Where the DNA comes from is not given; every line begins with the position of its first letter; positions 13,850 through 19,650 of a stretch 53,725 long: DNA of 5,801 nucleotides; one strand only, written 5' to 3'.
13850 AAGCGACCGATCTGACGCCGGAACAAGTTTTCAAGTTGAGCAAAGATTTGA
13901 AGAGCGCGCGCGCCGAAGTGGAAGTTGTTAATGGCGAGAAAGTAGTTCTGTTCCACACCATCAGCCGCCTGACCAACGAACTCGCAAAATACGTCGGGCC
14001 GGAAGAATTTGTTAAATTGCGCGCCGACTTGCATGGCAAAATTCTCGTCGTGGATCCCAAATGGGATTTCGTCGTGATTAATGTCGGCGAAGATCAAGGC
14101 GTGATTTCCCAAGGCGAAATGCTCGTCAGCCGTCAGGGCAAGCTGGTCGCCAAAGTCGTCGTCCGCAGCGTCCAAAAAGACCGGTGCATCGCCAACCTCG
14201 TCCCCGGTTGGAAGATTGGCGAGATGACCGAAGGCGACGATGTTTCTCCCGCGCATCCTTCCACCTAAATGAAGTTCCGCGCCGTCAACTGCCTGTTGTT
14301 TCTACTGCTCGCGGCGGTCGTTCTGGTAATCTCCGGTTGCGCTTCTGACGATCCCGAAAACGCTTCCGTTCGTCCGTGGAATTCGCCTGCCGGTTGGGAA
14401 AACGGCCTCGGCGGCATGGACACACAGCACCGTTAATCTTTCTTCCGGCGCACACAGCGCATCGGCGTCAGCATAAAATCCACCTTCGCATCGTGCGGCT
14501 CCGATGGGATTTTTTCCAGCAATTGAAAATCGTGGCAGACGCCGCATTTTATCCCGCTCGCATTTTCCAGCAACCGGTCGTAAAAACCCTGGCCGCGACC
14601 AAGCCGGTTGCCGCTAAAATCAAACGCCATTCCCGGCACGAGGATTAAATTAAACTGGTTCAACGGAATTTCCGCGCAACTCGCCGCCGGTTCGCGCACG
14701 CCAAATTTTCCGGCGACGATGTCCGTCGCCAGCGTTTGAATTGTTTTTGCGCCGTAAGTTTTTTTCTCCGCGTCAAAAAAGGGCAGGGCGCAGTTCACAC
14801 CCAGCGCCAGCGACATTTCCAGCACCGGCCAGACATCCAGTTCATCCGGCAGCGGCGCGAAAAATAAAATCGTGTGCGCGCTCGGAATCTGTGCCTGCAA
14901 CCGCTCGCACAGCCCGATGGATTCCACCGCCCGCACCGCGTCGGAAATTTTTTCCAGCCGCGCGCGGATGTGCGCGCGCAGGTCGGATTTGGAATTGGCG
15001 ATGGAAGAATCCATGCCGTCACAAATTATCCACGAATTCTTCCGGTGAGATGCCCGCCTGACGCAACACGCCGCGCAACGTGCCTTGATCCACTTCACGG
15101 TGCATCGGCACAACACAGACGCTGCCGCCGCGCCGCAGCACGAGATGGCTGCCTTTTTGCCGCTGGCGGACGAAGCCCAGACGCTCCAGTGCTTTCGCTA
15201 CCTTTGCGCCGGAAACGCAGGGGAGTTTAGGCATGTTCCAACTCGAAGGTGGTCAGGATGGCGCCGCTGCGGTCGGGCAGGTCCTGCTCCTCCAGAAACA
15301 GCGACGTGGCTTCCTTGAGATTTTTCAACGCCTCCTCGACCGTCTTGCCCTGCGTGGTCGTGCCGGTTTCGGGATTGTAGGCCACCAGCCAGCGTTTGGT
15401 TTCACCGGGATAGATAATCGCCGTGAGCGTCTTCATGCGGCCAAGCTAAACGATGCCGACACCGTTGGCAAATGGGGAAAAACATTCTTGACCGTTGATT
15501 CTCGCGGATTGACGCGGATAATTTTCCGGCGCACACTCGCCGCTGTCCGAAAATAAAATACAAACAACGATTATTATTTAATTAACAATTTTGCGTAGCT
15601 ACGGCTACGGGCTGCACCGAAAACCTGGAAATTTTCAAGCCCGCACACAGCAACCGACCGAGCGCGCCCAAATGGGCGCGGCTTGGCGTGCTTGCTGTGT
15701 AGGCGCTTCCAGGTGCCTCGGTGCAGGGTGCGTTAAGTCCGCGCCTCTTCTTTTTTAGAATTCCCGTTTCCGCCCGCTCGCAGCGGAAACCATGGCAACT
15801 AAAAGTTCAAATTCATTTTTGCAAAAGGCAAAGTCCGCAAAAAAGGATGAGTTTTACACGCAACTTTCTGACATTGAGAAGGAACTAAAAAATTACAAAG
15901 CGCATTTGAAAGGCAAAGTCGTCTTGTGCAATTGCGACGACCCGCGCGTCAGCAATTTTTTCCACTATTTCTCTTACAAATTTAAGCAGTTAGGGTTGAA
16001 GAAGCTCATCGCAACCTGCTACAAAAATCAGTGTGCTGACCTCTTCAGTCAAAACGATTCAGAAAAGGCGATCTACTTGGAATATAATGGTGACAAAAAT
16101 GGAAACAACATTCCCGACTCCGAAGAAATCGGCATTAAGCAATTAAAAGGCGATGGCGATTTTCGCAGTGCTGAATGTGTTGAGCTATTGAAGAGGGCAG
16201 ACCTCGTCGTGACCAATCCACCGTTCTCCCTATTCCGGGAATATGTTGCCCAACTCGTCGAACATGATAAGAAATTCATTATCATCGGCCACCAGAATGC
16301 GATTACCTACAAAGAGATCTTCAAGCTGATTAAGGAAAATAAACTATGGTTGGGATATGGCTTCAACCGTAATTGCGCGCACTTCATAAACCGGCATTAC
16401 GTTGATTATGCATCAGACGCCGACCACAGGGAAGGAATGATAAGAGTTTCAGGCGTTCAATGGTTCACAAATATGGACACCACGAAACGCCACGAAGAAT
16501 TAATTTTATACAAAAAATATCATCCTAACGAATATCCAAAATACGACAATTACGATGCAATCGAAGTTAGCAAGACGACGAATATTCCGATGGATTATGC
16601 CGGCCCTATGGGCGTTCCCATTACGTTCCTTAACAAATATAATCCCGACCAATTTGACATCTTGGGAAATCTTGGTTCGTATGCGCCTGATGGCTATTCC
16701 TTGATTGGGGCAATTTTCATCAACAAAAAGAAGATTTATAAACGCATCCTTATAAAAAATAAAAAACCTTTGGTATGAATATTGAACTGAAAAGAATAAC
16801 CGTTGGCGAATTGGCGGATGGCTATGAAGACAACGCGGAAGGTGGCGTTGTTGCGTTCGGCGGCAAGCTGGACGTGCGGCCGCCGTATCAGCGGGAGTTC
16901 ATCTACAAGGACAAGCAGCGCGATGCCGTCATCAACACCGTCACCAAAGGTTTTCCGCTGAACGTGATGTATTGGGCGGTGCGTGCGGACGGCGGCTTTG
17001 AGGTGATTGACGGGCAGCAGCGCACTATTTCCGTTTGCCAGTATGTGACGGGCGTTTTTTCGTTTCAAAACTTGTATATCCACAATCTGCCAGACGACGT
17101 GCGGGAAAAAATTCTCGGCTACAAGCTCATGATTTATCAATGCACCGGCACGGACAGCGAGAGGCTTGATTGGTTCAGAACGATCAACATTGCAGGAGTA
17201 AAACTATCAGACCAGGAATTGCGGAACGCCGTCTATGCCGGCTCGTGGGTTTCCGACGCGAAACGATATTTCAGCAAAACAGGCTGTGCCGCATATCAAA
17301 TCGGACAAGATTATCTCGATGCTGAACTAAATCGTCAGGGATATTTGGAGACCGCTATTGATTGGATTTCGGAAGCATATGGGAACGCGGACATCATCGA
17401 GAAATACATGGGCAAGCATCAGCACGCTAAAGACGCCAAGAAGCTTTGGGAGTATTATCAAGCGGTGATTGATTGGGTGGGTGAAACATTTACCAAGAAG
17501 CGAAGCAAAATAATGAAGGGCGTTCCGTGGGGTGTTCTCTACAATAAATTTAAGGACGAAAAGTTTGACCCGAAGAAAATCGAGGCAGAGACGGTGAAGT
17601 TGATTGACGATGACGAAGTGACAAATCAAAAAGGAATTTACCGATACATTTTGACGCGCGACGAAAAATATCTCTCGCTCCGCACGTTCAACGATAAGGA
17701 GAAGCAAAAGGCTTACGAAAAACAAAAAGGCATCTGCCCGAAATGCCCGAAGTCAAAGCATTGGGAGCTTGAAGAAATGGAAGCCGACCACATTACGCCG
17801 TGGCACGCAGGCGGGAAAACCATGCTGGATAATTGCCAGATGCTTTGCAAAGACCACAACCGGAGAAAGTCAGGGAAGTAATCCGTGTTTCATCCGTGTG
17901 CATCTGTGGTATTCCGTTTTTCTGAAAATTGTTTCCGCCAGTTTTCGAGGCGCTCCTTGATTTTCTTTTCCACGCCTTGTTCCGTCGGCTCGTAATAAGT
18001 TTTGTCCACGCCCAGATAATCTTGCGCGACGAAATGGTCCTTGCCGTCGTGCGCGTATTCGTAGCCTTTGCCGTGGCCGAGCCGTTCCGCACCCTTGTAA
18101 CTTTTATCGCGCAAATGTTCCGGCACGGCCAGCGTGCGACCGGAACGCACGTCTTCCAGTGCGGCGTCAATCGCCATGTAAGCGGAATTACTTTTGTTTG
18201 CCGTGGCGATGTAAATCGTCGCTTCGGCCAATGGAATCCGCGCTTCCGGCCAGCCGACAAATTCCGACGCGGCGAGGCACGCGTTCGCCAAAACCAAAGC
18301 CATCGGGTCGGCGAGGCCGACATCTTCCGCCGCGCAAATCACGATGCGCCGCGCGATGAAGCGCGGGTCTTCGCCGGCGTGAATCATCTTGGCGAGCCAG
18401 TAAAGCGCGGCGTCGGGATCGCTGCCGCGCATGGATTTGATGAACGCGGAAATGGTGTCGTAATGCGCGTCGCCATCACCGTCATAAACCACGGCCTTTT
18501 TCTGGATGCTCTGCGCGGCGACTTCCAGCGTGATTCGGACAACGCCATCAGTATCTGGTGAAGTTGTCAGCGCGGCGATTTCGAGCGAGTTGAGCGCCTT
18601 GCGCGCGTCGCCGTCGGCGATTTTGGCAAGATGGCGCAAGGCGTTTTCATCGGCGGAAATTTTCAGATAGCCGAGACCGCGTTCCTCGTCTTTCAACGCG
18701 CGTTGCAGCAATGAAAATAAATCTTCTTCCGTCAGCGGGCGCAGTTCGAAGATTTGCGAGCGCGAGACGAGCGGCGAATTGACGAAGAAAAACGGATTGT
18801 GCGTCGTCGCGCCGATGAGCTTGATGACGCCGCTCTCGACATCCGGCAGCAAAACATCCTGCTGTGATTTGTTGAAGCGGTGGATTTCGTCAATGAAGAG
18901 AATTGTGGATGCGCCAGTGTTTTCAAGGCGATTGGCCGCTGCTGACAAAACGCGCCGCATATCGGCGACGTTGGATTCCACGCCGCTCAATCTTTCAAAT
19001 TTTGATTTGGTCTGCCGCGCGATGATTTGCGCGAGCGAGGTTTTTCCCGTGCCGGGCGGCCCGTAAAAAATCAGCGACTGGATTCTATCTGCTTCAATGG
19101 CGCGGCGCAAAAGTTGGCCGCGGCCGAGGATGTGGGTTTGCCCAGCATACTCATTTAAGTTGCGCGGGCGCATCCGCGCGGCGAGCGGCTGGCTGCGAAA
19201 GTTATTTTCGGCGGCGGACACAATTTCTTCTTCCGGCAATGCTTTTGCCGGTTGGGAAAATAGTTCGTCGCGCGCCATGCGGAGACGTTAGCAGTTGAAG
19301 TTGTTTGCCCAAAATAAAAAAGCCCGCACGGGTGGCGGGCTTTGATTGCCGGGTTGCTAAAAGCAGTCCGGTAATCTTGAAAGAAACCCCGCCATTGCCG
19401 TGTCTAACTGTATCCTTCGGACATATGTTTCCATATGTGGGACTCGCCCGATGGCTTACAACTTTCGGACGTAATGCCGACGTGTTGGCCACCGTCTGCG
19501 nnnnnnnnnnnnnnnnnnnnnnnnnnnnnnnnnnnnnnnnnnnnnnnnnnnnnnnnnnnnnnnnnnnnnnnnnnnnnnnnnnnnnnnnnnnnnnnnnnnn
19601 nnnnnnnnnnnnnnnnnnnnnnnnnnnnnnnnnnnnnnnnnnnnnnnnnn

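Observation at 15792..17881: Translationally coupled EcoRI-family adenine MTase + DUF262-HNH nuclease: an atypical restriction/defence module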

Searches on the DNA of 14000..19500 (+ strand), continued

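Call 83: search_with_rna_model(model_id=R1, sources=[L094, L095, L096, L097, L098, L099, L100, L101, L102, L103, L104, L105, L106, L107, L108, L109, L110, L111, L112, L113, L114, L115, L116, L117, L118, L119, L120, L121, L122, L123, L124, L125, L126, L127, L128, L129, L130, L131, L132, L133, L134, L135, L136, L137, L138, L139, L140, L141, L142, L143, L144, L145, L146, L147, L148, L149, L150, L151, L152, L153, L154, L155, L156, L157, L158, L159, L160, L161, L162, L163, L164, L165, L166, L167, L168, L169, L170, L171, L172, L173], max_evalue=0.001, make_alignment=true)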
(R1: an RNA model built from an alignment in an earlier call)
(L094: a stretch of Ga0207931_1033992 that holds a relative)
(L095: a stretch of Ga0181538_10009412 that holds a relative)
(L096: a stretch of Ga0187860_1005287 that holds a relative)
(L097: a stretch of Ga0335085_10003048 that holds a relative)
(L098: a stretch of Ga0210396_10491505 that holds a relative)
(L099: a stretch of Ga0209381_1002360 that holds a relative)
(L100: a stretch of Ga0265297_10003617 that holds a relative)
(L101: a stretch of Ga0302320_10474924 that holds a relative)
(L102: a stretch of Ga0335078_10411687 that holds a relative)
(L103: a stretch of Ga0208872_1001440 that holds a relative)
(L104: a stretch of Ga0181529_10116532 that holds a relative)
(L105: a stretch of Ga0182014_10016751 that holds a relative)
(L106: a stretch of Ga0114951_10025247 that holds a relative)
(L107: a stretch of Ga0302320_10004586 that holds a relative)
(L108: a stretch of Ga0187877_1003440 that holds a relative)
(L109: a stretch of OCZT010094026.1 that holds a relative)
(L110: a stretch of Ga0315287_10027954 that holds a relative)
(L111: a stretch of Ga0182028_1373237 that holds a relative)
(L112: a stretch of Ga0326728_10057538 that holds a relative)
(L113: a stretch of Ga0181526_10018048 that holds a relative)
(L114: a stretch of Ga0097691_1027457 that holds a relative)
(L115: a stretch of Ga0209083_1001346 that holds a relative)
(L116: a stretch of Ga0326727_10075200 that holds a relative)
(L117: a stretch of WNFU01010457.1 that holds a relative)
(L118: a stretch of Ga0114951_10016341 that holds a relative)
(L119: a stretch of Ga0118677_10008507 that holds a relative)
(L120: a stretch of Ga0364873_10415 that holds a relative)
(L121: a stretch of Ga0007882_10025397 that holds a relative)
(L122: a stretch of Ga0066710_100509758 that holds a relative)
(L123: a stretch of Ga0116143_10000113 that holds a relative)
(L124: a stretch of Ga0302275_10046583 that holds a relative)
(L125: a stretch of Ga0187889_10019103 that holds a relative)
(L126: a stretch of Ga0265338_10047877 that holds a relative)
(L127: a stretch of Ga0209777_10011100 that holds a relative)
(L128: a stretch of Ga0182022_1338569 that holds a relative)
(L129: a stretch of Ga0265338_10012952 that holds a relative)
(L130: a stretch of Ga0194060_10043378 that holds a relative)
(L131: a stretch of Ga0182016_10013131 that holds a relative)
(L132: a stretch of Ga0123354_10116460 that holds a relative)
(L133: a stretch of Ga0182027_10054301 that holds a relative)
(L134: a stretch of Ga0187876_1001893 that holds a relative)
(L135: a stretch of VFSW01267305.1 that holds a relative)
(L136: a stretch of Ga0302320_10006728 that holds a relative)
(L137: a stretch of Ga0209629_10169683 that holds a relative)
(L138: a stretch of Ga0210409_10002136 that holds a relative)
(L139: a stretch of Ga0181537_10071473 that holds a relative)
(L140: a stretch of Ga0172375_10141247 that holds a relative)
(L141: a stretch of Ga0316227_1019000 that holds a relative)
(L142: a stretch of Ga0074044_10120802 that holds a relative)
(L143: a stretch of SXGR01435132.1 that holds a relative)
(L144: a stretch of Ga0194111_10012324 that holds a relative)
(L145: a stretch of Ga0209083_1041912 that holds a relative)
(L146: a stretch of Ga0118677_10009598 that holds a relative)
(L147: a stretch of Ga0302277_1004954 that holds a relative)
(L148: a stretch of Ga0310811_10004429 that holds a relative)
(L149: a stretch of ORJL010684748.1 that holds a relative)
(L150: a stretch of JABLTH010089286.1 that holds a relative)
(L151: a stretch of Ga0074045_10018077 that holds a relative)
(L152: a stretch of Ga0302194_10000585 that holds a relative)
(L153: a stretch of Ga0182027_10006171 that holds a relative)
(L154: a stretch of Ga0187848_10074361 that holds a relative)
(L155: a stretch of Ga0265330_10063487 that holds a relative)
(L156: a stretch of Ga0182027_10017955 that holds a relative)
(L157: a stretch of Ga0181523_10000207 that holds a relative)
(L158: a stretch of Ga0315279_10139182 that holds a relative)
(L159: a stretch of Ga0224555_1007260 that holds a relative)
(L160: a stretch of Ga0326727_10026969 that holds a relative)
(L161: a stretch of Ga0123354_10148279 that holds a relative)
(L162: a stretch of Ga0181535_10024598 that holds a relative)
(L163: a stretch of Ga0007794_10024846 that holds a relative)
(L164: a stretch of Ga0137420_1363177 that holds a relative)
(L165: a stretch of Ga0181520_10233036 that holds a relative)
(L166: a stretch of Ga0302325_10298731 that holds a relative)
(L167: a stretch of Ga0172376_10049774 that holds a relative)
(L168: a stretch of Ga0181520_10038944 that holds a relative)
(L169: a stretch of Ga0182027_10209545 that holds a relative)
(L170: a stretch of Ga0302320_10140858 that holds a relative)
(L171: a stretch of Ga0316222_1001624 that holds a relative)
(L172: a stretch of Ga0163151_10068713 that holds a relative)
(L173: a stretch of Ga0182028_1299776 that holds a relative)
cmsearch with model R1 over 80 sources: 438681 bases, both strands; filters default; matches with E-value up to 0.001: 82.
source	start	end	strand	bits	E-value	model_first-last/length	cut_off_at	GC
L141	423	579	-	165.9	4.3e-35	1-157/157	no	0.65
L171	2523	2679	+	165.9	4.3e-35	1-157/157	no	0.65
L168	4304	4460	-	164.1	1.1e-34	1-157/157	no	0.64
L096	7805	7959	-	164.1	1.1e-34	1-157/157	no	0.63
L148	887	1041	-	163.6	1.4e-34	1-157/157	no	0.65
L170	494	652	+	162.7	2.2e-34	1-157/157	no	0.62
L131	1947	2101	-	160.5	7.2e-34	1-157/157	no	0.62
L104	311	465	-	159.6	1.1e-33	1-157/157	no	0.63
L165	1154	1308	+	159.6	1.1e-33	1-157/157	no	0.63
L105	4593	4747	-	159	1.5e-33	1-157/157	no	0.64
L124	810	963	+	159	1.6e-33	1-157/157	no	0.64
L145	105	260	+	157.7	3.1e-33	1-157/157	no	0.65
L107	9878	10031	+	156.2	6.5e-33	1-157/157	no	0.65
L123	70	228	+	156.2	6.5e-33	1-157/157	no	0.65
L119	2341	2496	-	156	7.5e-33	1-157/157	no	0.64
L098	154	310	-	155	1.2e-32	1-157/157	no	0.64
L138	4097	4253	-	155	1.2e-32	1-157/157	no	0.64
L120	6184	6341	-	153.7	2.4e-32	1-157/157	no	0.61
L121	553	708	+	153.7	2.4e-32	1-157/157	no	0.6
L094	162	316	-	153.6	2.5e-32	1-157/157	no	0.62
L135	383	539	+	152.4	4.8e-32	1-157/157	no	0.65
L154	674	830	+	151.6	7.3e-32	1-157/157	no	0.64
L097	2788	2946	+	150.7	1.2e-31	1-157/157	no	0.64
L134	9290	9446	-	149.2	2.5e-31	1-157/157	no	0.65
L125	3694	3853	-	146.6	9.7e-31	1-157/157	no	0.64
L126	144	303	-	146.6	9.7e-31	1-157/157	no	0.64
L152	113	265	-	145.1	2.1e-30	1-157/157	no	0.63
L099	4219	4379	-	145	2.2e-30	1-157/157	no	0.66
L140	19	175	+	144.5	2.9e-30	1-157/157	no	0.65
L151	2785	2941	+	142.8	6.8e-30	1-157/157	no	0.64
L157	3334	3490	-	142.8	6.8e-30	1-157/157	no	0.64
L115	482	642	+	142.1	1e-29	1-157/157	no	0.65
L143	10333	10491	-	141.9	1.1e-29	1-157/157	no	0.66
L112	4653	4808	+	139.7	3.4e-29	1-157/157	no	0.65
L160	4919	5074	+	139.7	3.4e-29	1-157/157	no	0.65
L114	1127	1285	+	138.7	5.8e-29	1-157/157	no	0.65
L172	120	278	+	138.6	6.3e-29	1-157/157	no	0.65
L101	164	320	-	138.5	6.5e-29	1-157/157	no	0.66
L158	20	176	+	134.3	5.7e-28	1-157/157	no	0.61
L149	503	654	+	123.2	1.8e-25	1-157/157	no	0.64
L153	3281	3437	+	116.4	6.4e-24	1-157/157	no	0.63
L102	1150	1304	+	115.2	1.2e-23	1-157/157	no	0.65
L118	1220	1372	+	114.7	1.6e-23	1-157/157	no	0.63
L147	6717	6873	-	114.3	1.9e-23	1-157/157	no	0.6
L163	862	1016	-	112.1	5.8e-23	1-157/157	no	0.59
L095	2102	2259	-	111.6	7.8e-23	1-157/157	no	0.59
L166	745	901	-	107.9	5.3e-22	1-157/157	no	0.67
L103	4236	4388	+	104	3.9e-21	1-157/157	no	0.61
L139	485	642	-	103.3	5.7e-21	1-157/157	no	0.6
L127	8455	8613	-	100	3.2e-20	1-157/157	no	0.67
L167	918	1070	-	98.6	6.7e-20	1-157/157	no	0.65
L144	1299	1450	-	95.5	3.4e-19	1-157/157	no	0.64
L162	4099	4253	+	94.7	5e-19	1-157/157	no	0.64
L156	6381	6533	+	92.4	1.6e-18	1-157/157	no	0.61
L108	9739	9893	+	91.2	3.1e-18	1-157/157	no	0.64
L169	2039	2196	-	89.7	6.8e-18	1-157/157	no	0.63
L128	1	147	-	88.9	1e-17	1-152/157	3'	0.65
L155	1173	1327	+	82.6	2.7e-16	1-157/157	no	0.66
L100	11738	11889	-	78.6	2.2e-15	1-157/157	no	0.59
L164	797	944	-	76.5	6.3e-15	1-157/157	no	0.57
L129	9159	9310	-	75.3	1.2e-14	1-157/157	no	0.58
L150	1322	1471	+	74.8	1.6e-14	1-157/157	no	0.62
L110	1744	1895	+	74.4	1.9e-14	1-157/157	no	0.59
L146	5798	5949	+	73.4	3.3e-14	1-157/157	no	0.59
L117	202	352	-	72.4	5.3e-14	1-157/157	no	0.58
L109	1130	1282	-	71.8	7.3e-14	1-157/157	no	0.59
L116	1071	1218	-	70.7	1.3e-13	1-157/157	no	0.57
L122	10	162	+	70.2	1.6e-13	1-157/157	no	0.59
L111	1275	1430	-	69.9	1.9e-13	1-157/157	no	0.6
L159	664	812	+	68.7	3.8e-13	1-157/157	no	0.6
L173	887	1038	+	67.3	7.6e-13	1-157/157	no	0.59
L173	3696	3844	-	67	8.8e-13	1-157/157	no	0.6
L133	1184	1331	+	65.8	1.6e-12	1-157/157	no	0.58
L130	2491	2639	+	65.8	1.7e-12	1-157/157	no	0.6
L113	1155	1302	-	62.5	9.3e-12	1-157/157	no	0.56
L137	610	758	+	61.5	1.6e-11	1-157/157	no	0.6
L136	2666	2813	-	59.6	4.2e-11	1-157/157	no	0.59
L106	3377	3525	-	56.5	2.1e-10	1-157/157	no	0.61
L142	1254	1403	+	55.5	3.6e-10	1-157/157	no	0.55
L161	2093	2239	-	53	1.3e-09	1-157/157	no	0.65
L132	471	617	+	51.6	2.6e-09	1-157/157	no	0.67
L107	9875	10028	-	27.2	0.00085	1-157/157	no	0.64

Alignment A8: 82 matches aligned to the model, 220 columns, each read 5' to 3' on its own strand. Consensus structure (alignment columns), stored with it:
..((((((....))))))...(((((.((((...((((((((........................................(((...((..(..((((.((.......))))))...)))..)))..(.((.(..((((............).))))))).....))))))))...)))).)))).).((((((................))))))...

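Call 109: search_rna_families(source=L215, start=6300, end=6900, threshold=evalue, max_evalue=1)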
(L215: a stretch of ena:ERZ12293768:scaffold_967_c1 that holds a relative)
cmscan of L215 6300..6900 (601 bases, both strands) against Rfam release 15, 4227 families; matches with E-value up to 1: 1.
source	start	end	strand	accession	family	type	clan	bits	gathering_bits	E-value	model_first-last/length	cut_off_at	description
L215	6576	6735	+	RF00431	SNORA55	Gene; snRNA; snoRNA; HACA-box;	-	17.1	45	0.46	1-135/135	no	Small nucleolar RNA SNORA55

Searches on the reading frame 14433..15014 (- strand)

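Call 103: search_protein_families(library=pfam, proteins=[window:14433-15014:-], max_evalue=0.001)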
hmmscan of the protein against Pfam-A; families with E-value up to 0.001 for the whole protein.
window:14433-15014:- (193 aa): 1 family
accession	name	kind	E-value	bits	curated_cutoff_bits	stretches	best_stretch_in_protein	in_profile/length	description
PF01812.26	5-FTHF_cyc-lig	-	1.3e-34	120.2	27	1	9-184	1-186/186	5-formyltetrahydrofolate cyclo-ligase family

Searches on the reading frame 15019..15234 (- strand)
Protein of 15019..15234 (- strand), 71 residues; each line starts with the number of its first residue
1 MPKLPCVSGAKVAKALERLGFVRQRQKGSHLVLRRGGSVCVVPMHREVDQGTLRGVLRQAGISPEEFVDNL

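Call 3: search_protein_families(library=pfam, proteins=[window:15019-15234:-], max_evalue=0.01)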
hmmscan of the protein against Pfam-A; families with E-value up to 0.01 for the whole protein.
window:15019-15234:- (71 aa): 1 family
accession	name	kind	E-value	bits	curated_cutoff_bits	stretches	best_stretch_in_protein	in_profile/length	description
PF07927.17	HicA_toxin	-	1.3e-16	60.9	27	1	10-62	2-58/58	HicA toxin of bacterial toxin-antitoxin,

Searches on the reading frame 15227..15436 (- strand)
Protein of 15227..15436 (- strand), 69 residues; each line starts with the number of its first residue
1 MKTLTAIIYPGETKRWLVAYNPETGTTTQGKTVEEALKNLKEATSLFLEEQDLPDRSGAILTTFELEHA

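Call 3: search_protein_families(library=pfam, proteins=[window:15227-15436:-], max_evalue=0.01)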
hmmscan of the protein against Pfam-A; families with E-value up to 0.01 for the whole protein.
window:15227-15436:- (69 aa): 1 family
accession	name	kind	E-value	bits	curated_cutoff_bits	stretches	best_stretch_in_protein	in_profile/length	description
PF24113.1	DUF7387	-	8.8e-07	29.6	27.9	1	12-53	19-60/85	Family of unknown function (DUF7387)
